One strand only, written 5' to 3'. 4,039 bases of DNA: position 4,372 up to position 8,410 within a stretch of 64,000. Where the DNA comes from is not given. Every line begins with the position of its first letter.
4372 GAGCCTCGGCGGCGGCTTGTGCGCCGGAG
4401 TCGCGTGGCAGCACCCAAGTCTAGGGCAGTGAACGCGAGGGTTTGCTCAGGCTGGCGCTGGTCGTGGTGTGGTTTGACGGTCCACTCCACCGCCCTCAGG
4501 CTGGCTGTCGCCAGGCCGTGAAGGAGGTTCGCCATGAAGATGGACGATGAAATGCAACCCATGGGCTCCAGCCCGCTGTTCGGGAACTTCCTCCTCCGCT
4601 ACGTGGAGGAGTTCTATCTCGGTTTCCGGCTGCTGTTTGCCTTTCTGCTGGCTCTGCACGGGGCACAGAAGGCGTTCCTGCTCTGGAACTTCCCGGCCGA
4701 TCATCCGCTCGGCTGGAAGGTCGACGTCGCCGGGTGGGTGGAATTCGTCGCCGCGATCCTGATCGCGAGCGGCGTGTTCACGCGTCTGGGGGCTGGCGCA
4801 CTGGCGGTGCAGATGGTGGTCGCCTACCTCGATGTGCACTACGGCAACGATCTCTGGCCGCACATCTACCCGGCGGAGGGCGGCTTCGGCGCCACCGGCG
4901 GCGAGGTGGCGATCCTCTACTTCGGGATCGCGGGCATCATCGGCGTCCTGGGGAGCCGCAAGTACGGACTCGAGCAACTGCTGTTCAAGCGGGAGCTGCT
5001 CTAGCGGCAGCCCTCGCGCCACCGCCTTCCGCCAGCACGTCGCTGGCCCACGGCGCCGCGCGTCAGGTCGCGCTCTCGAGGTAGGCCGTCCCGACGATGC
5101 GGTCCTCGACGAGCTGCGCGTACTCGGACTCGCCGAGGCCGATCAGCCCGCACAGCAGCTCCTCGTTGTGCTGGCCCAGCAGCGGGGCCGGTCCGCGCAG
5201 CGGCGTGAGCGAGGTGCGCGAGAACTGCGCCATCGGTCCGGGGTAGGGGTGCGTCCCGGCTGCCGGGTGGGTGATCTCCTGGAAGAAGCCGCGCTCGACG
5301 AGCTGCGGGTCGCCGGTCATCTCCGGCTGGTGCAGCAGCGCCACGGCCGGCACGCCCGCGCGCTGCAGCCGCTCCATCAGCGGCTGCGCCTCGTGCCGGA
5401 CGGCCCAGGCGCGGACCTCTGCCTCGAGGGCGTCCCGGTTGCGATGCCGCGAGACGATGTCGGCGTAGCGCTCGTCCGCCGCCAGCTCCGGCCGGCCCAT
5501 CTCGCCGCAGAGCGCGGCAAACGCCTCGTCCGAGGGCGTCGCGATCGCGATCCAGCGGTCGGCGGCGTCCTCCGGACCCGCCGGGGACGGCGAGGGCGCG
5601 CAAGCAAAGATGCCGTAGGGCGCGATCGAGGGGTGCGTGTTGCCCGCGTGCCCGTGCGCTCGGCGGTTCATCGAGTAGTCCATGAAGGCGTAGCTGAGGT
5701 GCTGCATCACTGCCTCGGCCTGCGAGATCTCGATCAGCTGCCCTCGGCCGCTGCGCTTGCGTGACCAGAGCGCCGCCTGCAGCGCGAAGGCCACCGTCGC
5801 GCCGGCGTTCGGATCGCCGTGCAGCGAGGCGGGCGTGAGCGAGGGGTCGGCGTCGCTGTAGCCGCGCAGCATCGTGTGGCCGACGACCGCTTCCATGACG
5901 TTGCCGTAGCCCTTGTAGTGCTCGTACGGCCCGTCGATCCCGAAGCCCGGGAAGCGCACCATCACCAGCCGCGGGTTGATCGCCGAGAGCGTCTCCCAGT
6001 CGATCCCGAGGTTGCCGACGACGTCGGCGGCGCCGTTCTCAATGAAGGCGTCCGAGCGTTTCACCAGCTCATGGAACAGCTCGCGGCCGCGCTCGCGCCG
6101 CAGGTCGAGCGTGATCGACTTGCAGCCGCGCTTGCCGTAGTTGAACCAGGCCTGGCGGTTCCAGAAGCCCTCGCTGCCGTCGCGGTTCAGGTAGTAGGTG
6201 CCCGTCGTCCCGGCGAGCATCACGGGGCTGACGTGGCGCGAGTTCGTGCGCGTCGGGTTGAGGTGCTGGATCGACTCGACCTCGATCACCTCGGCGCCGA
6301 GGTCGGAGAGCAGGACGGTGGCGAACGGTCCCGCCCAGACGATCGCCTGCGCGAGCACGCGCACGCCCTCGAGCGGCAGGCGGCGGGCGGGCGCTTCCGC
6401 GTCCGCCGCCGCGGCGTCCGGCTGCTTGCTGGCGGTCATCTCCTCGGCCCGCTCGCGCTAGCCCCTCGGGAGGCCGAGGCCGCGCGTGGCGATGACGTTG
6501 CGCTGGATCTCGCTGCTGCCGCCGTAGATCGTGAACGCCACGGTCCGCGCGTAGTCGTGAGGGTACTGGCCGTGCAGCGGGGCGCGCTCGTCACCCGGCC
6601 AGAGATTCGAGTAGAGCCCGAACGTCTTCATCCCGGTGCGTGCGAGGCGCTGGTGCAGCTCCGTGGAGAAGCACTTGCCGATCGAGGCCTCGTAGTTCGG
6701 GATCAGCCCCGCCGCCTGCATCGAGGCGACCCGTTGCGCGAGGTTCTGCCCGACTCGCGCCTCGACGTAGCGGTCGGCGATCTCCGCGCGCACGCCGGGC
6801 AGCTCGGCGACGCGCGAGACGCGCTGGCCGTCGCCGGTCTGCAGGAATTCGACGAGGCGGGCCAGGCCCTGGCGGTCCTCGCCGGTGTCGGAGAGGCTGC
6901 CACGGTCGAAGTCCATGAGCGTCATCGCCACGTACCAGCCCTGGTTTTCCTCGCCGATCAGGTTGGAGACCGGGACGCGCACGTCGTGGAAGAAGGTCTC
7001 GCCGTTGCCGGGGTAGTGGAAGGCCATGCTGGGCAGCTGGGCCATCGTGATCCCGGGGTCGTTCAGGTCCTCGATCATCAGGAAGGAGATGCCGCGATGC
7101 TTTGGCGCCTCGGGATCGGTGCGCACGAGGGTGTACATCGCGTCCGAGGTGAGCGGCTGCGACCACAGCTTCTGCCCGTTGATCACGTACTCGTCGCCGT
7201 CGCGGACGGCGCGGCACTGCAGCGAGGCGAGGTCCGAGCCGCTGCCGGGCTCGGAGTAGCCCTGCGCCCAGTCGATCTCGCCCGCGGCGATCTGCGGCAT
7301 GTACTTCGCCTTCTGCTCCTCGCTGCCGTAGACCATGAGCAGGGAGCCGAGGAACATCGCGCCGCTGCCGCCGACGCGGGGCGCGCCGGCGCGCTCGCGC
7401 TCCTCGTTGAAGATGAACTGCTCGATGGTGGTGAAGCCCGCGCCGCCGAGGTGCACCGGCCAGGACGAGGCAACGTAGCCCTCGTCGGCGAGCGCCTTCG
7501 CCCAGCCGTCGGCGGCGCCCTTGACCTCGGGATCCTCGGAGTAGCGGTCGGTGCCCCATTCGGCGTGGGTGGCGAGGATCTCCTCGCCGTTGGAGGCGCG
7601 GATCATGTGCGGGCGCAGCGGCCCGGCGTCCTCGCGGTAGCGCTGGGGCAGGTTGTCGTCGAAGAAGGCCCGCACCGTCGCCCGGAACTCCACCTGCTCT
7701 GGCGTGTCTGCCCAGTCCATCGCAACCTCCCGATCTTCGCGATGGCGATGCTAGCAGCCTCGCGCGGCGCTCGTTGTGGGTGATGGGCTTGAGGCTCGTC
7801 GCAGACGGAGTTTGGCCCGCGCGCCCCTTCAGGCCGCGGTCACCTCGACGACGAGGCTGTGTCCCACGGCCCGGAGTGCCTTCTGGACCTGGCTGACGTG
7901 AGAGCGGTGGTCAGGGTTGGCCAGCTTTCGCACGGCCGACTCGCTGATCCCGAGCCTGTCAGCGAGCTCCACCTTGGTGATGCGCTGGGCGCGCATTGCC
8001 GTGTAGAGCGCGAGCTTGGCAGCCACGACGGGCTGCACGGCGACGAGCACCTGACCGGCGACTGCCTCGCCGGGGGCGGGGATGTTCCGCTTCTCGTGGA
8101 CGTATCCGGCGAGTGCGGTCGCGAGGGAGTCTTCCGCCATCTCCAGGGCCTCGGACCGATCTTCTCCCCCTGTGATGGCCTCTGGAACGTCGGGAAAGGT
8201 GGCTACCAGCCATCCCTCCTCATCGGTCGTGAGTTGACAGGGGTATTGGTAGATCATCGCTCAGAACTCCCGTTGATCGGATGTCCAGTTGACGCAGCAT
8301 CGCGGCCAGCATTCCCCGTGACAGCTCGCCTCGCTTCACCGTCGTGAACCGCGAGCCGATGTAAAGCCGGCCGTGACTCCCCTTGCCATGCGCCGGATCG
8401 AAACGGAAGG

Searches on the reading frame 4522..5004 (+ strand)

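Call 82: search_protein_families(library=pfam, proteins=[window:4522-5004:+], max_evalue=0.001)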
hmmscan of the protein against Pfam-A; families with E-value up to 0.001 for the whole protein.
window:4522-5004:+ (160 aa): 1 family
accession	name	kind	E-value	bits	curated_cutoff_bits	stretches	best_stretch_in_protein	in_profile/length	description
PF07681.17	DoxX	-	3.2e-09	37.7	23.6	1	33-106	3-84/85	DoxX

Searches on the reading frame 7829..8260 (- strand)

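Call 82: search_protein_families(library=pfam, proteins=[window:7829-8260:-], max_evalue=0.001)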
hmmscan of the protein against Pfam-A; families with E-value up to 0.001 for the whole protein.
window:7829-8260:- (143 aa): 2 families
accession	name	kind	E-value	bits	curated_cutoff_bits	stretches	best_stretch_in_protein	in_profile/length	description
PF15919.11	HicB_lk_antitox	-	2.6e-05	24.8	27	1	6-65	1-60/123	HicB_like antitoxin of bacterial toxin-antitoxin system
PF13412.12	HTH_24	-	0.00057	19.9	21.9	1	90-111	14-35/48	Winged helix-turn-helix DNA-binding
